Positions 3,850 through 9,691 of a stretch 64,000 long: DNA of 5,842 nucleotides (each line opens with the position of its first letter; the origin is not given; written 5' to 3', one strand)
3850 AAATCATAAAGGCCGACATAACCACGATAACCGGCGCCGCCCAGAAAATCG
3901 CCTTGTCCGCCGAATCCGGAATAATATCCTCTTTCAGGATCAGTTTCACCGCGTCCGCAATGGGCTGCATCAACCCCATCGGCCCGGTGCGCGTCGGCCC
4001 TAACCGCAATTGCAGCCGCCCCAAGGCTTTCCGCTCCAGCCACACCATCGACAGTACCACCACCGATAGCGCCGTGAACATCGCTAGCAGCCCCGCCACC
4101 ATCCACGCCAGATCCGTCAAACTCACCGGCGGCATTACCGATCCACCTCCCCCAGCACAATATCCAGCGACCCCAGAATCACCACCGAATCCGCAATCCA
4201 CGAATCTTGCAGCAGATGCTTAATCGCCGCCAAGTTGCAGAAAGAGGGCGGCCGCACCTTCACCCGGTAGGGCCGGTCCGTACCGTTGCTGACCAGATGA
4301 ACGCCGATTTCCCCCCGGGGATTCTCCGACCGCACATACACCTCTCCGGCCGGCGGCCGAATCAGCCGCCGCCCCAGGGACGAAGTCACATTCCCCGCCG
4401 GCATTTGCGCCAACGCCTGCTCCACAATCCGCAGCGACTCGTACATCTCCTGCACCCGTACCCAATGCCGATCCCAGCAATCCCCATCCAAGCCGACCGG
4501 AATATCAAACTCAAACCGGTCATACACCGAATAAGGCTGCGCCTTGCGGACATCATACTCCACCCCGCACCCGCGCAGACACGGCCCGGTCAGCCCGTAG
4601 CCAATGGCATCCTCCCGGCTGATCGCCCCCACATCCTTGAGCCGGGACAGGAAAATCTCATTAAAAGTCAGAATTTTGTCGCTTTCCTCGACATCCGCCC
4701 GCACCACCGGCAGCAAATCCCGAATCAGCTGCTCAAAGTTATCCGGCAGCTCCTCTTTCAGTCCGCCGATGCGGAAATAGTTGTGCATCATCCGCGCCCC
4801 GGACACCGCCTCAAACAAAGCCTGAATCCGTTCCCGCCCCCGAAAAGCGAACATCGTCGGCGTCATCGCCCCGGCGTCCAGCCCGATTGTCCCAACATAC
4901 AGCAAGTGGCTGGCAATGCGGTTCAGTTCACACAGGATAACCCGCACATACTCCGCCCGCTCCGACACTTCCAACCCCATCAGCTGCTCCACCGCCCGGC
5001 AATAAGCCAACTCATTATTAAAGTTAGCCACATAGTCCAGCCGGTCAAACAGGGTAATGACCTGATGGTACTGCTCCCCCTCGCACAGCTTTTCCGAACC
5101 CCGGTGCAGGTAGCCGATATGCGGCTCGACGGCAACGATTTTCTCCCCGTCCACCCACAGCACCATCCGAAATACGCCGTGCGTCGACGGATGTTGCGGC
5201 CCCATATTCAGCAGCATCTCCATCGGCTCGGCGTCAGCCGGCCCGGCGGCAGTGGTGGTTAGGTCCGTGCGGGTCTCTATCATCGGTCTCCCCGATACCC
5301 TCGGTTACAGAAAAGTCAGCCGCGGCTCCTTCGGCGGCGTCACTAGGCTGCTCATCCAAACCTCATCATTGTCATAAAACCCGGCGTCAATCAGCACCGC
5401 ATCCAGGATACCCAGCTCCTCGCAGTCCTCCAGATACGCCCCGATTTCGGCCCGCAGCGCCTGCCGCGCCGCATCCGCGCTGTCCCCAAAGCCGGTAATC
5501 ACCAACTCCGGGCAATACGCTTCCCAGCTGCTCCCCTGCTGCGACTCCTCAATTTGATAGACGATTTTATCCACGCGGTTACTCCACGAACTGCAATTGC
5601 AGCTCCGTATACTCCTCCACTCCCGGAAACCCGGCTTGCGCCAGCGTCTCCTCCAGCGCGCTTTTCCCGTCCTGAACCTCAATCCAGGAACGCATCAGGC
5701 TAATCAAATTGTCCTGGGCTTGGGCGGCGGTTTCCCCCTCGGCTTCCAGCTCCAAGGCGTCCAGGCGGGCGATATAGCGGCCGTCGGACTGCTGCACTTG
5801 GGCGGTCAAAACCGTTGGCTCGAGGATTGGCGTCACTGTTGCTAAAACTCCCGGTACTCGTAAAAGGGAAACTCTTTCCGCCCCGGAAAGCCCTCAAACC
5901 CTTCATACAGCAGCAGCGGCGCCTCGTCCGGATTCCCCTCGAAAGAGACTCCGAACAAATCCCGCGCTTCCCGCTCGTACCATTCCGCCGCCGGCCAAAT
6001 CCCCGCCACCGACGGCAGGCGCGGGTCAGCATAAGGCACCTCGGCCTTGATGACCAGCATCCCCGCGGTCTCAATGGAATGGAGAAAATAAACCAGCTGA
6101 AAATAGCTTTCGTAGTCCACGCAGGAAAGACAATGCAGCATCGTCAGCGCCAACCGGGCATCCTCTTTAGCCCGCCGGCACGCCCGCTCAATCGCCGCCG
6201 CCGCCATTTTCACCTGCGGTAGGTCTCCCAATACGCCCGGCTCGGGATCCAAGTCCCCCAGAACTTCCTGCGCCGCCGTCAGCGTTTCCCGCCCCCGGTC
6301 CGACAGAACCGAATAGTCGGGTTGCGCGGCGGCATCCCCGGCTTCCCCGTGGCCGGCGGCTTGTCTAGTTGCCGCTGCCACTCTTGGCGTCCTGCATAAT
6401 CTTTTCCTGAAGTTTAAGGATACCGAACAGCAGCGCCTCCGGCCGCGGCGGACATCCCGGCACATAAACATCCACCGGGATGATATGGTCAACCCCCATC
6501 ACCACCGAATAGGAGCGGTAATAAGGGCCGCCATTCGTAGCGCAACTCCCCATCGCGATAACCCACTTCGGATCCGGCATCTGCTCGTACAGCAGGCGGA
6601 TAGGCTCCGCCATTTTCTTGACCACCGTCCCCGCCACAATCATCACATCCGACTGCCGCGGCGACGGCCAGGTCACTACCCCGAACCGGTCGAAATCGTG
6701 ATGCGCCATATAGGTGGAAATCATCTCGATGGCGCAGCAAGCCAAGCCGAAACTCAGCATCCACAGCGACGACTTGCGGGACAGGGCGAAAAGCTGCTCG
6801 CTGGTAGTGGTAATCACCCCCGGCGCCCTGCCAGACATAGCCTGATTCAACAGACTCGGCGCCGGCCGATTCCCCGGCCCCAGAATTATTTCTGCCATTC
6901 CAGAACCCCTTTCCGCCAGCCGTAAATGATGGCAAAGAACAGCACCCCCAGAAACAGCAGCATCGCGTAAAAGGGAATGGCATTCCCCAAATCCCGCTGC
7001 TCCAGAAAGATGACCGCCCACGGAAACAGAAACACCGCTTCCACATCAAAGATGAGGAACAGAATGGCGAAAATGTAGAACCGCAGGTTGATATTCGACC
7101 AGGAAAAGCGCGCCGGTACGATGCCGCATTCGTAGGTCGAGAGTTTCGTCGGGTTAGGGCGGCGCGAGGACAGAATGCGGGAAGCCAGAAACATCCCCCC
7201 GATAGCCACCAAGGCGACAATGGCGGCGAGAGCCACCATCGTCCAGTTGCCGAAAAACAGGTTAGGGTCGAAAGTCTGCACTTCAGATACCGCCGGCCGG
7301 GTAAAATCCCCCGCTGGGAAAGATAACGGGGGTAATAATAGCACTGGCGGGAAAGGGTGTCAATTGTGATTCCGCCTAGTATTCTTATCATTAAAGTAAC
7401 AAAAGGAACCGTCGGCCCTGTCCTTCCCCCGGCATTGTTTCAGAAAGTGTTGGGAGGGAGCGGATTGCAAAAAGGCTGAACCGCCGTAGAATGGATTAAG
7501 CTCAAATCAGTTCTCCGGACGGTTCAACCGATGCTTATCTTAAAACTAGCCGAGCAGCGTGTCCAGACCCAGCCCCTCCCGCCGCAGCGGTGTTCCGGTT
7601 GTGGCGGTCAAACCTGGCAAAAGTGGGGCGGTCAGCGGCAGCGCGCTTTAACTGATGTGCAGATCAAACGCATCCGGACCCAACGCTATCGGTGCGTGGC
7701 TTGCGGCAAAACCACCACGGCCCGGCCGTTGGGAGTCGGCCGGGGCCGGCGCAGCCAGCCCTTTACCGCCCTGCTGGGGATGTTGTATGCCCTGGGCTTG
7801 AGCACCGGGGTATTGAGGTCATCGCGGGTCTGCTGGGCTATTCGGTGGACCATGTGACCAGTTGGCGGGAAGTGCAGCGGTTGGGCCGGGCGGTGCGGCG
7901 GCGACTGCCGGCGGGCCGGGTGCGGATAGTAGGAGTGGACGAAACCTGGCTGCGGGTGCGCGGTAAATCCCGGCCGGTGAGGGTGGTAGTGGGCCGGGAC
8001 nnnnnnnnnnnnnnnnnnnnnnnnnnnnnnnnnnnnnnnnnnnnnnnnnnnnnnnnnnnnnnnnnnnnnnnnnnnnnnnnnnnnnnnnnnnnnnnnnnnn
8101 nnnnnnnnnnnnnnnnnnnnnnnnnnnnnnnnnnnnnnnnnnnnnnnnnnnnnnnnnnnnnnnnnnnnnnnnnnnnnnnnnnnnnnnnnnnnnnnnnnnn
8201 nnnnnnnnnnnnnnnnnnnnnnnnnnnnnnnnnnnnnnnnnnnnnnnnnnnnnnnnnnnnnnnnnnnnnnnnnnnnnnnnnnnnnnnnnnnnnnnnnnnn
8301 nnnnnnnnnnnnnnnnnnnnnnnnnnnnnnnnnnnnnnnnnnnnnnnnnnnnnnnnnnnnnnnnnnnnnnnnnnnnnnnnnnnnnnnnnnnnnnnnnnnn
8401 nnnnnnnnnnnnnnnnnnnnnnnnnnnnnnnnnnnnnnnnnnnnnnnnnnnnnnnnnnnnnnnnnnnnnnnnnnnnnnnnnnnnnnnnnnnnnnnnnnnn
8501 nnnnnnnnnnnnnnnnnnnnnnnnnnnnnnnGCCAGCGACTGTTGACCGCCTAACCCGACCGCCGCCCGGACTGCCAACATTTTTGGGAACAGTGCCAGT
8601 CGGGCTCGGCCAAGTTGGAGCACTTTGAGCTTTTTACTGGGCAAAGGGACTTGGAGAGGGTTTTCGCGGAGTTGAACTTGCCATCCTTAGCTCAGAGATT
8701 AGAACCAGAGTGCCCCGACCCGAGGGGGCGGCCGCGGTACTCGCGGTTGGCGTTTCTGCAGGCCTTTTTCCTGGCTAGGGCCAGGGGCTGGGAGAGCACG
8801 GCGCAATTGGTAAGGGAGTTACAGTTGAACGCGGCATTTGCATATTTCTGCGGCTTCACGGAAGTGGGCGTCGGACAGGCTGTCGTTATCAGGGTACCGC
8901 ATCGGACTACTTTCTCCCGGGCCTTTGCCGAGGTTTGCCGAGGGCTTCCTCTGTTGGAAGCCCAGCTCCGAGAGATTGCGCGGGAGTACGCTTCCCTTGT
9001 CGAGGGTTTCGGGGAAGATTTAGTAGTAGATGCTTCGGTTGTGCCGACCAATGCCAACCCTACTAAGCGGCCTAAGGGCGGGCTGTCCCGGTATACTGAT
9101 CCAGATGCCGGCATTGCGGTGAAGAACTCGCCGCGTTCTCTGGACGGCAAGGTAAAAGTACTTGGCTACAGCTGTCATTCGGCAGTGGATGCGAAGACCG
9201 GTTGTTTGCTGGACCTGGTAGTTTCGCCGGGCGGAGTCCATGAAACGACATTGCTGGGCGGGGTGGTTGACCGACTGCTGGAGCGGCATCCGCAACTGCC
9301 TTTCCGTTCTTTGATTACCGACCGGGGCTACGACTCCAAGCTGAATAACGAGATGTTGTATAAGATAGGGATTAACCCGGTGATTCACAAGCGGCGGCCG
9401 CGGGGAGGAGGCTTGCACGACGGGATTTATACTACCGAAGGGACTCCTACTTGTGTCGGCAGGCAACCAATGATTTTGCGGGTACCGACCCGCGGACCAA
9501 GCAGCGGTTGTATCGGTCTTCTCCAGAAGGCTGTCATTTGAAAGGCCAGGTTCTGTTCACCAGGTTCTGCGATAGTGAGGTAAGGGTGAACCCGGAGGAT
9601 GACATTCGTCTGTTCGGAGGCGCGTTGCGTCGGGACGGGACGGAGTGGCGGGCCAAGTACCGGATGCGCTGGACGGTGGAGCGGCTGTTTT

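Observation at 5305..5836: Tandem pair of paralogous HicB-fold small proteins embedded between nuoC and nuoD of operon copy 1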

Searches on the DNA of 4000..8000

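Call 77: search_rna_families(source=window, start=4000, end=8000, threshold=evalue, max_evalue=0.1)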
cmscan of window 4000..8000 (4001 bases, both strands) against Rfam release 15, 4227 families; matches with E-value up to 0.1: 0.
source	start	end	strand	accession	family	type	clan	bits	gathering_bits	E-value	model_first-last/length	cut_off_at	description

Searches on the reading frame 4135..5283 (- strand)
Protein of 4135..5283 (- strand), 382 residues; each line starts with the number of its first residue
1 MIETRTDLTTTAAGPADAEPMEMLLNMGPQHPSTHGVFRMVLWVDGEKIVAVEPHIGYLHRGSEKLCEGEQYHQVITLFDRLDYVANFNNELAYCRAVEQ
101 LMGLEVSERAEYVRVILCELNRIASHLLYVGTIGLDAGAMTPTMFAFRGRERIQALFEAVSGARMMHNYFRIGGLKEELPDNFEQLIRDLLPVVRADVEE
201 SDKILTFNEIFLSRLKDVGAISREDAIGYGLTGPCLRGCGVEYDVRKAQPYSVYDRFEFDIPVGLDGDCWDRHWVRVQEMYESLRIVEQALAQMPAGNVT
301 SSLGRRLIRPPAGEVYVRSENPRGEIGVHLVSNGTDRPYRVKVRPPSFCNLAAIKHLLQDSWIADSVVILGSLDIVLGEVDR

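Call 3: search_protein_families(library=pfam, proteins=[window:4135-5283:-], max_evalue=1)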
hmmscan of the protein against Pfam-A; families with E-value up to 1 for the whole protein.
window:4135-5283:- (382 aa): 2 families
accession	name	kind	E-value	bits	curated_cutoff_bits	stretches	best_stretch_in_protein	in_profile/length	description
PF00346.24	Complex1_49kDa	-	3.3e-95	318.7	24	2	136-301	1-166/271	Respiratory-chain NADH dehydrogenase, 49 Kd subunit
PF00374.24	NiFeSe_Hases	-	0.0084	15.5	25.8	1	61-129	1-69/508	Nickel-dependent hydrogenase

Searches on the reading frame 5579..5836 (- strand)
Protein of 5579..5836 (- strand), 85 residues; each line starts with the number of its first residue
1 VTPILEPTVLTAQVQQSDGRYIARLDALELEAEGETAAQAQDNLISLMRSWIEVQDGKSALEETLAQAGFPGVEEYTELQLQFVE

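Call 3: search_protein_families(library=pfam, proteins=[window:5579-5836:-], max_evalue=1)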
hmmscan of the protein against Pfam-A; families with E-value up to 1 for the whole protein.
window:5579-5836:- (85 aa): 2 families
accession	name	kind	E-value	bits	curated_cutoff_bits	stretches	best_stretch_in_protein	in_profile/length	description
PF21748.3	UPF0150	-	0.029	14.7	27.3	1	15-53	15-54/64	UPF0150-like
PF12910.14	PHD_like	-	0.21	12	27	1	14-49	62-97/141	Antitoxin of toxin-antitoxin, RelE / RelB, TA system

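Call 4: search_protein_families(library=ncbifam, proteins=[window:5579-5836:-], max_evalue=1)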
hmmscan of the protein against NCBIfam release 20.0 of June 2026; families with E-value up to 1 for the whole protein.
window:5579-5836:- (85 aa): 0 families

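Call 7: find_homologous_proteins(query=window:5579-5836:-, max_evalue=0.01)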
Query window:5579-5836:- (85 aa): 48 proteins with E <= 0.01 among 51 candidates.
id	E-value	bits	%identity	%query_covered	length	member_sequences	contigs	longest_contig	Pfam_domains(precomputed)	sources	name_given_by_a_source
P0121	8.5e-43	161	95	100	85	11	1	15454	-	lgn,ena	-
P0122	5.4e-42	158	93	100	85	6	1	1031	-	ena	-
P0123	3.4e-41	156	93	100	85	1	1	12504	-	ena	-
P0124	1.1e-40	154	91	100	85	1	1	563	-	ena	-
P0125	8.1e-34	133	85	92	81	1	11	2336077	-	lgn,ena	-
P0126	2.2e-33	131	80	95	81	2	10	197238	-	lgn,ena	-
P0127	2.5e-33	131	83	92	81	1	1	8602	-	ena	-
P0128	3.4e-33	131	83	92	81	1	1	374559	-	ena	-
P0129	3.9e-33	130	83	92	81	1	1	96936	-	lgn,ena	-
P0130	5.8e-33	130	83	92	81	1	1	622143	-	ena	-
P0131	7.7e-33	129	80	95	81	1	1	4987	-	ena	-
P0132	9.1e-33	129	82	92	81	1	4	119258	-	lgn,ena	-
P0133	3.2e-32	127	82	92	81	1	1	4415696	-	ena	-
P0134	4.9e-32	127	82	92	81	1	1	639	-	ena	-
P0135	9.1e-32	126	81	92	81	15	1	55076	-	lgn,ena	-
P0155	8.9e-24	101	65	95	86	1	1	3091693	PF21748.4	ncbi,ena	-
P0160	1.5e-22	97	66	89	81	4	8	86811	PF21748.4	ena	-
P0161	5.9e-22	95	64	89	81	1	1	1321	PF21748.4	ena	-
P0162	1.1e-21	94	63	89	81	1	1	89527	PF21748.4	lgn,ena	-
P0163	1.4e-21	94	63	89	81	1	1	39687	PF21748.4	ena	-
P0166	9.2e-21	91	63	89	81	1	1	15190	PF21748.4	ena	-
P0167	1.3e-20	91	63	89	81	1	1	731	PF21748.4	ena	-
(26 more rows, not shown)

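Call 16: search_solved_structures(query=A1, max_evalue=10, show_alignments=2)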
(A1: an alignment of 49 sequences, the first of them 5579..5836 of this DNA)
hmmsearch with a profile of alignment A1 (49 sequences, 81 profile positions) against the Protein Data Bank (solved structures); distinct sequences matched with E-value up to 10: 8.
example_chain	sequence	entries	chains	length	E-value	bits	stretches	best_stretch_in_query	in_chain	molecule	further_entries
6rcl_A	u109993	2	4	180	0.89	12.7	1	22-62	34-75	Oligoribonuclease, mitochondrial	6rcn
6j80_A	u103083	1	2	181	0.9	12.7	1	22-62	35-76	Oligoribonuclease, mitochondrial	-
6rci_A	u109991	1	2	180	0.91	12.7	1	22-62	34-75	Oligoribonuclease, mitochondrial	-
6j7z_A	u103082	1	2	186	0.92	12.7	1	22-62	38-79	Oligoribonuclease, mitochondrial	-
6j7y_B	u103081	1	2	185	0.93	12.7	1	22-62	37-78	Oligoribonuclease, mitochondrial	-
6n6i_A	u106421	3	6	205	1.1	12.5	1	22-62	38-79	RNA exonuclease 2 homolog,Small fragment nuclease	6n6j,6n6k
3tr8_A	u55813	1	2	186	1.1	12.4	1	22-81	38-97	Oligoribonuclease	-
6sty_A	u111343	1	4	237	1.4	12.2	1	22-62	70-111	Oligoribonuclease, mitochondrial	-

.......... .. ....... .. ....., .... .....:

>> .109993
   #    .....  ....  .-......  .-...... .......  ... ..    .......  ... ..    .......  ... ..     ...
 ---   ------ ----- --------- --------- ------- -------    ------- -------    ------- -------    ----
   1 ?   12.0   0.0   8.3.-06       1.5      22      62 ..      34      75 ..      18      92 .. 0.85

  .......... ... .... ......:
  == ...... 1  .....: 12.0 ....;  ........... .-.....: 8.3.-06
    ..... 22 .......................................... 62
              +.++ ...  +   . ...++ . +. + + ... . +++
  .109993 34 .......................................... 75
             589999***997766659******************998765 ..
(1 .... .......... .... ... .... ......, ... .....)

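Call 25: predict_structure(alignment_id=A1)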
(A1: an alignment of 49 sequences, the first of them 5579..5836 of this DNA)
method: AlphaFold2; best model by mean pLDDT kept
length: 85 residues; sequences in the alignment: 49
mean_pLDDT: 86.3   pTM: 0.66
mean pLDDT of the five models: 86.3, 86.0, 83.0, 80.3, 78.1
residues with pLDDT >= 90: 40; 70-90: 37; 50-70: 7; < 50: 1
segments of 3 or more residues with pLDDT < 50: none
pLDDT, mean of each block of 10 residues (from residue 1): 71 94 94 97 96 88 85 71 78
secondary structure, 60 per line:
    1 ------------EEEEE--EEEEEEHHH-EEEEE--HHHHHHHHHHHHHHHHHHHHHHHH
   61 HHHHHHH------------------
elements in order: E13-17 E20-25 E30-34 H37-67

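Call 29: fold_search(model_id=the predicted structure, library=pdb)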
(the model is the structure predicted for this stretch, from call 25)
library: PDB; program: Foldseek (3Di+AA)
matches with E <= 10: 260; with E <= 0.001: 0
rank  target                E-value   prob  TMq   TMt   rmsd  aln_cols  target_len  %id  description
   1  2yzt                  2.7e-01  0.63  0.39  0.47  18.5        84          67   11  Crystal structure of uncharacterized conserved protein from Thermus thermophilus HB8 (released 2007-11-06)
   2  3k6q_B                6.8e-01  0.97  0.54  0.34   2.0        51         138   20  CRYSTAL STRUCTURE OF An antitoxin part of a putative toxin/antitoxin system (SWOL_0700) FROM SYNTROPHOMONAS WOLFEI SUB (released 2009-10-27)
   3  3k6q_A                7.7e-01  0.96  0.53  0.33   2.2        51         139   20  CRYSTAL STRUCTURE OF An antitoxin part of a putative toxin/antitoxin system (SWOL_0700) FROM SYNTROPHOMONAS WOLFEI SUB (released 2009-10-27)
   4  4v5e_AY               7.7e-01  0.47  0.48  0.15   6.7        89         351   13  Insights into translational termination from the structure of RF2 bound to the ribosome (released 2014-07-09)
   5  4wpy                  7.7e-01  0.20  0.32  0.32   7.4        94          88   16  Racemic crystal structure of Rv1738 from Mycobacterium tuberculosis (Form-II) (released 2015-03-18)
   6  4v9n_AY               1.1e+00  0.57  0.52  0.15   4.7        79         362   10  Crystal structure of the 70S ribosome bound with the Q253P mutant of release factor RF2. (released 2014-07-09)
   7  2fgg                  1.1e+00  0.20  0.28  0.29   5.8        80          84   14  Crystal Structure of Rv2632c (released 2006-02-14)
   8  8p16_6                1.2e+00  0.57  0.54  0.15   5.2        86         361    8  E167K RF2 on E. coli 70S release complex with UGG (Structure I) (released 2024-05-22)
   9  8bh3_D                1.2e+00  0.08  0.28  0.18  28.0        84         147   14  DNA-PK Ku80 mediated dimer bound to PAXX (released 2023-06-07)
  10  1rc7_A                1.3e+00  0.12  0.23  0.12   5.7        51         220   16  Crystal structure of RNase III Mutant E110K from Aquifex Aeolicus complexed with ds-RNA at 2.15 Angstrom Resolution (released 2004-03-30)
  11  2ltr_MODEL_1_A        1.4e+00  0.41  0.39  0.33   3.2        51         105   14  Solution structure of RDE-4(32-136) (released 2013-12-04)
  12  5mgp_z                1.5e+00  0.47  0.50  0.14   4.8        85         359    7  Structural basis for ArfA-RF2 mediated translation termination on stop-codon lacking mRNAs (released 2016-12-14)
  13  5v1u_B                1.5e+00  0.13  0.28  0.28  13.0        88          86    7  TbiB1 in Complex with the TbiA(beta) Leader Peptide (released 2018-09-05)
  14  7zpk_C                1.6e+00  0.16  0.35  0.14  12.4        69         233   14  Mammalian Dicer in the "pre-dicing state" with pre-miR-15a substrate and TARBP2 subunit (released 2022-11-16)
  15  5czp_QY               1.7e+00  0.33  0.48  0.15   7.1        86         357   10  70S termination complex containing E. coli RF2 (released 2016-10-12)
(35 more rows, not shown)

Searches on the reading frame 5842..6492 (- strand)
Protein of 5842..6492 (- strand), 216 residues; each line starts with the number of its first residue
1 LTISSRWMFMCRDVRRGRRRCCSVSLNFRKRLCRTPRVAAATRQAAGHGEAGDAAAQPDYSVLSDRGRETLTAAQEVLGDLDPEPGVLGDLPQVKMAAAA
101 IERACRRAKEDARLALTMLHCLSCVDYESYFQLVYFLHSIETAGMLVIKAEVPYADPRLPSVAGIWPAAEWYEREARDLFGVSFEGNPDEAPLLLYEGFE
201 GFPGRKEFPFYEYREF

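Call 3: search_protein_families(library=pfam, proteins=[window:5842-6492:-], max_evalue=1)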
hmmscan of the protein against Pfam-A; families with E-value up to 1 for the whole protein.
window:5842-6492:- (216 aa): 1 family
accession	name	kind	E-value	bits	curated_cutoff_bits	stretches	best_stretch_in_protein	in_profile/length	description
PF00329.25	Complex1_30kDa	-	3.7e-33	115.2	22.5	1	95-213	2-123/124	Respiratory-chain NADH dehydrogenase, 30 Kd subunit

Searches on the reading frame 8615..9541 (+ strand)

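Call 39: search_protein_families(library=pfam, proteins=[window:8615-9541:+], max_evalue=0.00001)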
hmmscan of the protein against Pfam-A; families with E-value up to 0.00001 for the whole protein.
window:8615-9541:+ (308 aa): 2 families
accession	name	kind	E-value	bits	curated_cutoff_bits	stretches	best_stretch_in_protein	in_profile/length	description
PF01609.27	DDE_Tnp_1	-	1.1e-11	45.4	23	1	134-257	5-104/200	Transposase DDE domain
PF05598.16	DUF772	-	5.1e-09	36.5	23.1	1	38-106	1-63/74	Transposase domain (DUF772)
